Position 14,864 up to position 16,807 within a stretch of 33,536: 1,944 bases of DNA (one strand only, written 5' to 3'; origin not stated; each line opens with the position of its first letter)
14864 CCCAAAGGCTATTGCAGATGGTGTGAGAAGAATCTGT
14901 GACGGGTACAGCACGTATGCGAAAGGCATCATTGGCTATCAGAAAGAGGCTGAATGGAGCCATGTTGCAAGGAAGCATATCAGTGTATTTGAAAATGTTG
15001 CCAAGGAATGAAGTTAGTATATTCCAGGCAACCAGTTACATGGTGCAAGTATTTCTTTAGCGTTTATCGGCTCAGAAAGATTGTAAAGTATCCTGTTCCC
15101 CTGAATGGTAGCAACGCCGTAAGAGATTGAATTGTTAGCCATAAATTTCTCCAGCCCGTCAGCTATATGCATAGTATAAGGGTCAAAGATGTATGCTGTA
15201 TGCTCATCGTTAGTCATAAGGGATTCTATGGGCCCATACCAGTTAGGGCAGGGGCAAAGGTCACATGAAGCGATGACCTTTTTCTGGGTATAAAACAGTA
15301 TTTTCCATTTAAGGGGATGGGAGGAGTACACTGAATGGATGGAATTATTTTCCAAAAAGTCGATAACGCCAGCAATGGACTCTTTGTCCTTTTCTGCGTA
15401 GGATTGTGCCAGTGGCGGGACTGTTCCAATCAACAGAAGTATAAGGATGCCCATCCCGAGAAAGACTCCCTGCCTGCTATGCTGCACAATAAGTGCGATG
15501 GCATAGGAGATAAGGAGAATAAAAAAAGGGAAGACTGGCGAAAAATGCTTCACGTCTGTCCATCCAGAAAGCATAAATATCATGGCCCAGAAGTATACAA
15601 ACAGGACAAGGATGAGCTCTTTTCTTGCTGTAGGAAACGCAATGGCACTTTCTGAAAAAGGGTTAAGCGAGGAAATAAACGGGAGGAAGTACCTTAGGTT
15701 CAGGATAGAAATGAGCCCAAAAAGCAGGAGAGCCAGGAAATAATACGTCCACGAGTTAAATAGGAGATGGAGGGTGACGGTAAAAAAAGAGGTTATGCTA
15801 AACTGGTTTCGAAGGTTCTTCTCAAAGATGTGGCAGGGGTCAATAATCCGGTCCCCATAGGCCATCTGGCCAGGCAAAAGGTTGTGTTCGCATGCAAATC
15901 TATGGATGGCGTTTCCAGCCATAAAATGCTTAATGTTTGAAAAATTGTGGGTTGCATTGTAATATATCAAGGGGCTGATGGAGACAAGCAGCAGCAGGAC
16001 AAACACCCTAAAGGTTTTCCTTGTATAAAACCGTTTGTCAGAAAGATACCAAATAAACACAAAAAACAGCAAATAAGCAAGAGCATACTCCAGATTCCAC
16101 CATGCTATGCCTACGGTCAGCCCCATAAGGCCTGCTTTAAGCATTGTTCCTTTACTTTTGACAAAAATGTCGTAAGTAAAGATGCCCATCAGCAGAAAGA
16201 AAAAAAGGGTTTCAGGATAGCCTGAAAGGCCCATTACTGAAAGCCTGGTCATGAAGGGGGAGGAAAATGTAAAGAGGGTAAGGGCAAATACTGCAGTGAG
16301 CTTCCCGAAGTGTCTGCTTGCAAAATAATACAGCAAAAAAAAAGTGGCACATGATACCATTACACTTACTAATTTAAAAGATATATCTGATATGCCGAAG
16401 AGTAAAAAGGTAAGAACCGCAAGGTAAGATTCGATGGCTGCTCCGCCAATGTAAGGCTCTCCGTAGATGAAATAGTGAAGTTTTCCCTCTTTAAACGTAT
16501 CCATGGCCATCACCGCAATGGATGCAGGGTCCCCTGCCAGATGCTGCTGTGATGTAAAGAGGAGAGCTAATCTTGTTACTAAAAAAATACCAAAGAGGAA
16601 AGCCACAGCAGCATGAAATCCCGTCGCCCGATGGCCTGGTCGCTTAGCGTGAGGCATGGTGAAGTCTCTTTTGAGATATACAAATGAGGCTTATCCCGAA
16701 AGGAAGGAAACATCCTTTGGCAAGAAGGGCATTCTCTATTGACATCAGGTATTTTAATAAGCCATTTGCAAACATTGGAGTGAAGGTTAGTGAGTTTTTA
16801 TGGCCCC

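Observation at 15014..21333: ArnC/ArnD/ArnT-like (FlmF2/NaxD/FlmK-like) operon that would edit a sugar on its lipid carrier, with an inserted methyltransferase, in an archaeal-looking genome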

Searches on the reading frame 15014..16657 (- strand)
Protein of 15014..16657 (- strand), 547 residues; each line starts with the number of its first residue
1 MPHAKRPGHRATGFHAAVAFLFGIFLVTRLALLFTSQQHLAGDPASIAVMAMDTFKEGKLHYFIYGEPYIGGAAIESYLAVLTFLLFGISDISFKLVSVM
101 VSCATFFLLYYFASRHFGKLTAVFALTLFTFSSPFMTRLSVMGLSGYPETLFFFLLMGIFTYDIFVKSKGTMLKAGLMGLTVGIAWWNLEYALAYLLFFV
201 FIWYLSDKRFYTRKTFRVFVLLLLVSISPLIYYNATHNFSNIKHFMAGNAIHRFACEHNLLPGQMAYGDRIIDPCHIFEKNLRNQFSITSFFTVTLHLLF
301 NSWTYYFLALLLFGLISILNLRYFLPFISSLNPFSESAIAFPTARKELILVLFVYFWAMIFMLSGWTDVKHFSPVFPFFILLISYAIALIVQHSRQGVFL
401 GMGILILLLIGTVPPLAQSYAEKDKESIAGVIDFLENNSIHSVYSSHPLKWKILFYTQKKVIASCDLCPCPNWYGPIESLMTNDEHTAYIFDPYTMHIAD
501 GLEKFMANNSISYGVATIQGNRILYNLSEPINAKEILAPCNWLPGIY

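Call 4: search_protein_families(library=pfam, proteins=[window:15014-16657:-], max_evalue=0.01)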
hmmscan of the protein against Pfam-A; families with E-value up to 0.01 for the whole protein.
window:15014-16657:- (547 aa): 1 family
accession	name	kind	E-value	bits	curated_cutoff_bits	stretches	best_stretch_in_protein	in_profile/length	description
PF13231.12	PMT_2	-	0.00055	20.6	26.1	1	77-233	7-160/160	Dolichyl-phosphate-mannose-protein mannosyltransferase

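Call 5: search_protein_families(library=ncbifam, proteins=[window:15014-16657:-], max_evalue=0.001)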
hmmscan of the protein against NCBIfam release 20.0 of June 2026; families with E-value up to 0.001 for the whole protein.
window:15014-16657:- (547 aa): 0 families

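Call 21: search_solved_structures(query=window:15014-16657:-, max_evalue=10)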
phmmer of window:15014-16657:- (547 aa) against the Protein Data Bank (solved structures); distinct sequences matched with E-value up to 10: 1.
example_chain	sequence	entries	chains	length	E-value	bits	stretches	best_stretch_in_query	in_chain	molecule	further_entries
1dti_A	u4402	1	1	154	2.1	10.4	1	413-449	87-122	PROTEIN (MYOGLOBIN)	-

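Call 22: find_homologous_proteins(query=window:15014-16657:-, max_evalue=0.001)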
Query window:15014-16657:- (547 aa): 14 proteins with E <= 0.001 among 8000 candidates.
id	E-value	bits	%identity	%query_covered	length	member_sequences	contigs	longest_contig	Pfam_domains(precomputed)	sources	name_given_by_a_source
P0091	0.0e+0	1236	100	100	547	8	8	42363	-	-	-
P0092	1.3e-139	485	45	95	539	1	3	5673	PF13231.13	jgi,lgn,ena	-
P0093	1.0e-129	452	42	94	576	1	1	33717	PF13231.13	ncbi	-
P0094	3.1e-20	91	32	52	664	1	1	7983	PF13231.13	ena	-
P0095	1.5e-15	75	30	42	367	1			-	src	-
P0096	7.4e-15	73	30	41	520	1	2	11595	-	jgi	jgi:hypothetical protein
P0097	5.1e-14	70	29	38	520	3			-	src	-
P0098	3.0e-11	61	29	41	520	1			-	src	-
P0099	5.1e-11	60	30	38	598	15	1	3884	-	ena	-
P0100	4.2e-6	44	26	40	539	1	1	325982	-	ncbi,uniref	ncbi:hypothetical protein AB0A95_04085 [Micromonospora sp. NPDC049230]|uniref:ArnT family glycosyltr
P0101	1.2e-5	43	25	42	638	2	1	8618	-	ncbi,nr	ncbi:MAG: hypothetical protein H0U76_05655 [Ktedonobacteraceae bacterium]|nr:hypothetical protein [K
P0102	1.6e-5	42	29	33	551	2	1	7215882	-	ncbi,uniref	ncbi:ArnT family glycosyltransferase [Micromonospora trifolii]|uniref:ArnT family glycosyltransferas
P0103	2.8e-4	38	31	20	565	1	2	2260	-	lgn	-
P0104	7.8e-4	37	26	36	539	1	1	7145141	-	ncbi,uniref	ncbi:hypothetical protein OG836_15440 [Micromonospora zamorensis]|uniref:hypothetical protein n=1 Ta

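Call 42: predict_structure(alignment_id=A2)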
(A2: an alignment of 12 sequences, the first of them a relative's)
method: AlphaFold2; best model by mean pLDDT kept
length: 547 residues; sequences in the alignment: 12
mean_pLDDT: 77.9   pTM: 0.80
mean pLDDT of the five models: 77.9, 76.5, 74.4, 74.3, 73.2
residues with pLDDT >= 90: 186; 70-90: 228; 50-70: 58; < 50: 75
segments of 3 or more residues with pLDDT < 50: 1-9, 66-71, 239-284, 469-473, 540-547
pLDDT, mean of each block of 10 residues (from residue 1): 43 75 84 78 83 85 51 75 94 89 92 93 92 76 71 93 87 95 80 88 88 92 90 64 40 39 35 35 57 81 88 92 84 79 78 90 69 87 95 92 93 81 79 94 85 91 71 58 81 79 89 91 88 62 32
secondary structure, 60 per line:
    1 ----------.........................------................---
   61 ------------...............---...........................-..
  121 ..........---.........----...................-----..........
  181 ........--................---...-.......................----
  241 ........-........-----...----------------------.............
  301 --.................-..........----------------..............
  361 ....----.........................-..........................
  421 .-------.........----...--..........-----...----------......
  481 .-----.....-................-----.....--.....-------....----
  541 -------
elements in order: H11-35 H42-57 H73-87 H91-117 H119-130 H134-142 H147-165 H171-188 H191-206 H214-236 H241-248 H250-257 H288-300 H303-319 H321-330 H347-364 H369-393 H395-421 H429-437 E442-444 H447-456 E462-464 H475-481 E487-491 H493-508 E514-518 E521-525 H533-536

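Call 46: fold_search(model_id=the predicted structure, library=pdb)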
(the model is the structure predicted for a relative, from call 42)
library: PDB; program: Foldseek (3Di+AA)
matches with E <= 10: 407; with E <= 0.001: 25
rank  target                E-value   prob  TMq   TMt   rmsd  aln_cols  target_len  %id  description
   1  5f15                  6.0e-09  1.00  0.55  0.56  10.2       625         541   14  Crystal Structure of ArnT from Cupriavidus metallidurans bound to Undecaprenyl phosphate (released 2016-02-17)
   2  5ezm                  2.2e-08  1.00  0.58  0.59   9.5       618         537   14  Crystal Structure of ArnT from Cupriavidus metallidurans in the apo state (released 2016-02-17)
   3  3waj                  1.0e-06  1.00  0.54  0.39  13.6       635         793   13  Crystal structure of the Archaeoglobus fulgidus oligosaccharyltransferase (O29867_ARCFU) complex with Zn and sulfate (released 2013-10-30)
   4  5gmy_A                2.9e-06  1.00  0.53  0.36  13.6       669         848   12  Crystal structure of the Archaeoglobus fulgidus oligosaccharyltransferase (O29867_ARCFU) tethered with an acceptor pep (released 2017-02-01)
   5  3wak                  4.3e-06  1.00  0.53  0.35  13.0       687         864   12  Crystal structure of the Archaeoglobus fulgidus oligosaccharyltransferase (O29867_ARCFU) in the apo form (released 2013-10-30)
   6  9s6u_A                5.7e-06  1.00  0.53  0.53   6.3       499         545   13  Ternary cryo-EM structure of human ALG9 with Dol25-PP-GlcNAc2Man8, Dol25-P-Man and Fab (released 2026-03-18)
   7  9s6s_A                6.5e-06  1.00  0.50  0.51   7.0       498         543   13  Ternary cryo-EM structure of human ALG9 with Dol25-PP-GlcNAc2Man6, Dol25-P-Man and Fab (released 2026-03-18)
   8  3rce_A                6.5e-06  1.00  0.51  0.43  11.6       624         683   12  Bacterial oligosaccharyltransferase PglB (released 2011-06-15)
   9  6s7o_A                1.0e-05  1.00  0.51  0.44  13.0       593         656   12  Cryo-EM structure of human oligosaccharyltransferase complex OST-A (released 2019-12-18)
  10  9n9j_I                1.0e-05  1.00  0.48  0.39  13.8       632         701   11  Structure of a GRP94 folding intermediate engaged with a CCDC134- and FKBP11-bound secretory translocon (released 2025-11-19)
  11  8b6l_I                1.1e-05  1.00  0.49  0.40  13.6       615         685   12  Subtomogram average of the human Sec61-TRAP-OSTA-translocon (released 2022-12-07)
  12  8pn9_A                1.4e-05  1.00  0.50  0.43  12.8       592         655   12  Structure of human oligosaccharyltransferase OST-A complex bound to NGI-1 (released 2024-05-08)
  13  8agc_A                1.5e-05  1.00  0.52  0.42  12.4       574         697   11  Structure of yeast oligosaccharylransferase complex with lipid-linked oligosaccharide and non-acceptor peptide bound (released 2022-12-07)
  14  7zlh_A                2.4e-05  1.00  0.56  0.48   9.9       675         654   11  Cryo-EM structure of C-mannosyltransferase CeDPY19, in apo state, bound to CMT2-Fab and anti-Fab nanobody (released 2023-01-11)
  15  8agb_A                3.0e-05  1.00  0.54  0.47  11.4       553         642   12  Structure of yeast oligosaccharylransferase complex with lipid-linked oligosaccharide bound (released 2022-12-07)
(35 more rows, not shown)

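Call 70: find_encoding_contigs(protein=P0093, flank=9000, max_places=1)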
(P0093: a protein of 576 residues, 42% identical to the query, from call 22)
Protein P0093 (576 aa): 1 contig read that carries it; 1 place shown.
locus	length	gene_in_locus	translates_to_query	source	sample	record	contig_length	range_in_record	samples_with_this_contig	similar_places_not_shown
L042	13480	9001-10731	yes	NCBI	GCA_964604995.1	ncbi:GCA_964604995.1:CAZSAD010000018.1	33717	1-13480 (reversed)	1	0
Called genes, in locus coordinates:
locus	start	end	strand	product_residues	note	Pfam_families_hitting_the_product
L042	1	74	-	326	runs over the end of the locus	PF01073:3Beta_HSD, PF01370:Epimerase, PF02719:Polysacc_synt_2, PF04321:RmlD_sub_bind, PF07993:NAD_binding_4, PF13460:NAD_binding_10, PF16363:GDP_Man_Dehyd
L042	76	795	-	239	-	PF00535:Glycos_transf_2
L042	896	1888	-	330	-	PF00106:adh_short (weak), PF01073:3Beta_HSD, PF01370:Epimerase, PF02719:Polysacc_synt_2, PF04321:RmlD_sub_bind, PF07993:NAD_binding_4, PF13460:NAD_binding_10 (weak), PF16363:GDP_Man_Dehyd, +1 more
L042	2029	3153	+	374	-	PF01180:DHO_dh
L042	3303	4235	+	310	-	PF00535:Glycos_transf_2, PF10111:Glyco_tranf_2_2 (faint)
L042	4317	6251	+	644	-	PF12481:DUF3700 (faint), PF13522:GATase_6, PF13537:GATase_7, PF00733:Asn_synthase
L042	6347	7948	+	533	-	PF07992:Pyr_redox_2 (faint)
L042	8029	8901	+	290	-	PF01073:3Beta_HSD, PF01370:Epimerase, PF04321:RmlD_sub_bind, PF05368:NmrA, PF07993:NAD_binding_4 (faint)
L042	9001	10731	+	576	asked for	PF13231:PMT_2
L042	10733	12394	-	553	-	PF13231:PMT_2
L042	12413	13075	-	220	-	PF13489:Methyltransf_23 (weak), PF13847:Methyltransf_31 (weak), PF08241:Methyltransf_11, PF08242:Methyltransf_12, PF13649:Methyltransf_25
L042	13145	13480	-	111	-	?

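Call 71: find_encoding_contigs(protein=P0092, flank=6000, max_places=1)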
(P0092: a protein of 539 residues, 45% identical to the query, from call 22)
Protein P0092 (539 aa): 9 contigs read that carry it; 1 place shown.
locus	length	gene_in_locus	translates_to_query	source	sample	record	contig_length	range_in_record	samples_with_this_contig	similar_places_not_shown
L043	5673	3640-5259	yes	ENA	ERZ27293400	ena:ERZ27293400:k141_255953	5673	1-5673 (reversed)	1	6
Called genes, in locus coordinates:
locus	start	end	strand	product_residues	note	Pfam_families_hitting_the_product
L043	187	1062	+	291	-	PF00535:Glycos_transf_2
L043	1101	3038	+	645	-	PF12481:DUF3700 (faint), PF13522:GATase_6, PF13537:GATase_7, PF00733:Asn_synthase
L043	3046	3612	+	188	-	PF13489:Methyltransf_23 (weak), PF08241:Methyltransf_11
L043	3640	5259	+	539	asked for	PF13231:PMT_2 (weak)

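Call 72: find_encoding_contigs(protein=P0094, flank=8000, max_places=1)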
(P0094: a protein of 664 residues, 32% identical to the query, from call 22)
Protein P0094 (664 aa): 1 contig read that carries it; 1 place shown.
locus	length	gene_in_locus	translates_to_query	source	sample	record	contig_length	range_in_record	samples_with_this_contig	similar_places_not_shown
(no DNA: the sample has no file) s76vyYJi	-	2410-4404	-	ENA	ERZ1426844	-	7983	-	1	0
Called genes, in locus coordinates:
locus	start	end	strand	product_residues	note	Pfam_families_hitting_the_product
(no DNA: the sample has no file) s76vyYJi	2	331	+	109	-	?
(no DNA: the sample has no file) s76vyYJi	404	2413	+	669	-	-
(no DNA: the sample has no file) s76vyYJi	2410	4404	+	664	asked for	PF13231:PMT_2 (weak)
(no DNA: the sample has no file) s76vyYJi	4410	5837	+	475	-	PF01663:Phosphodiest, PF01676:Metalloenzyme, PF00884:Sulfatase (weak), PF01663:Phosphodiest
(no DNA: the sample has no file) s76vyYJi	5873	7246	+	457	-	PF02310:B12-binding, PF04055:Radical_SAM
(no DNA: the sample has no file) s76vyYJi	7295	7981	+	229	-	?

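Call 80: search_protein_representatives(protein=window:15014-16657:-)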
Query: 547 residues. Proteins with E-value up to 0.001 (for the whole library): 1146; up to 1e-10: 277; up to 1e-30: 26. The best 150 are listed.
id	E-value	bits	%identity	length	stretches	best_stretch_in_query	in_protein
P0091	0.0e+00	1235.7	100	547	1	1-547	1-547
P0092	4.1e-140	484.8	45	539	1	20-543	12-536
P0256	3.7e-87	310.0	48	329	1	224-543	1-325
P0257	2.9e-78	280.6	34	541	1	20-540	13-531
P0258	1.8e-76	274.7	32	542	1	20-541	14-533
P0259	6.6e-68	246.4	29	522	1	38-545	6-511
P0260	9.3e-68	245.9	32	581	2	17-395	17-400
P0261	2.4e-66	241.3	30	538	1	22-534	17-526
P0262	4.3e-65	237.1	31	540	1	19-546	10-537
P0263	4.7e-62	227.1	31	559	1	16-519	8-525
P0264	2.7e-57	211.4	28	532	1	17-545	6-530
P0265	1.1e-52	196.2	31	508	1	18-544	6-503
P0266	7.6e-46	173.6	33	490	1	38-470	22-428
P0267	1.9e-42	162.4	30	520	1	24-531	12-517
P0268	1.2e-41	159.8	43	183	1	363-543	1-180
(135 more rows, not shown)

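Call 82: search_protein_families(library=pfam, alignment_id=A3, max_evalue=0.01)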
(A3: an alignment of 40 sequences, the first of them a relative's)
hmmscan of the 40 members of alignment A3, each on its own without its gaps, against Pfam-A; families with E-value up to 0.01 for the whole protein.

A. member 1, P0091 (547 aa): 1 family
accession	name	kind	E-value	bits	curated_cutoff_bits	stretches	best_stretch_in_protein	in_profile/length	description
PF13231.12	PMT_2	-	0.00055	20.6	26.1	1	77-233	7-160/160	Dolichyl-phosphate-mannose-protein mannosyltransferase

B. families by the number of members that match (of 40 scanned): 2 families
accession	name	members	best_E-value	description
PF13231.12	PMT_2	34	5.4e-12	Dolichyl-phosphate-mannose-protein mannosyltransferase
PF14128.11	DUF4295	1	0.0089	Domain of unknown function (DUF4295)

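Call 83: search_solved_structures(query=A3, max_evalue=1, show_alignments=1)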
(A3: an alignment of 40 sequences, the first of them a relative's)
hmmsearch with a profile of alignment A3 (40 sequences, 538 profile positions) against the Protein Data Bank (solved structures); distinct sequences matched with E-value up to 1: 3.
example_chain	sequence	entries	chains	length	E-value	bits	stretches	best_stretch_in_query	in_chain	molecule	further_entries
5ezm_A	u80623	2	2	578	0.011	17.9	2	270-405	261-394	4-amino-4-deoxy-L-arabinose transferase or related glycosyltransferases of PMT family | 4-amino-4-deoxy-L-arabinose (L-Ara4N) transferase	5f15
4zpx_A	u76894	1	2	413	0.49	12.4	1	321-382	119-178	ATP-dependent protease Lon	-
1ldf_A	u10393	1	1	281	0.99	11.4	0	143-265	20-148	Glycerol uptake facilitator protein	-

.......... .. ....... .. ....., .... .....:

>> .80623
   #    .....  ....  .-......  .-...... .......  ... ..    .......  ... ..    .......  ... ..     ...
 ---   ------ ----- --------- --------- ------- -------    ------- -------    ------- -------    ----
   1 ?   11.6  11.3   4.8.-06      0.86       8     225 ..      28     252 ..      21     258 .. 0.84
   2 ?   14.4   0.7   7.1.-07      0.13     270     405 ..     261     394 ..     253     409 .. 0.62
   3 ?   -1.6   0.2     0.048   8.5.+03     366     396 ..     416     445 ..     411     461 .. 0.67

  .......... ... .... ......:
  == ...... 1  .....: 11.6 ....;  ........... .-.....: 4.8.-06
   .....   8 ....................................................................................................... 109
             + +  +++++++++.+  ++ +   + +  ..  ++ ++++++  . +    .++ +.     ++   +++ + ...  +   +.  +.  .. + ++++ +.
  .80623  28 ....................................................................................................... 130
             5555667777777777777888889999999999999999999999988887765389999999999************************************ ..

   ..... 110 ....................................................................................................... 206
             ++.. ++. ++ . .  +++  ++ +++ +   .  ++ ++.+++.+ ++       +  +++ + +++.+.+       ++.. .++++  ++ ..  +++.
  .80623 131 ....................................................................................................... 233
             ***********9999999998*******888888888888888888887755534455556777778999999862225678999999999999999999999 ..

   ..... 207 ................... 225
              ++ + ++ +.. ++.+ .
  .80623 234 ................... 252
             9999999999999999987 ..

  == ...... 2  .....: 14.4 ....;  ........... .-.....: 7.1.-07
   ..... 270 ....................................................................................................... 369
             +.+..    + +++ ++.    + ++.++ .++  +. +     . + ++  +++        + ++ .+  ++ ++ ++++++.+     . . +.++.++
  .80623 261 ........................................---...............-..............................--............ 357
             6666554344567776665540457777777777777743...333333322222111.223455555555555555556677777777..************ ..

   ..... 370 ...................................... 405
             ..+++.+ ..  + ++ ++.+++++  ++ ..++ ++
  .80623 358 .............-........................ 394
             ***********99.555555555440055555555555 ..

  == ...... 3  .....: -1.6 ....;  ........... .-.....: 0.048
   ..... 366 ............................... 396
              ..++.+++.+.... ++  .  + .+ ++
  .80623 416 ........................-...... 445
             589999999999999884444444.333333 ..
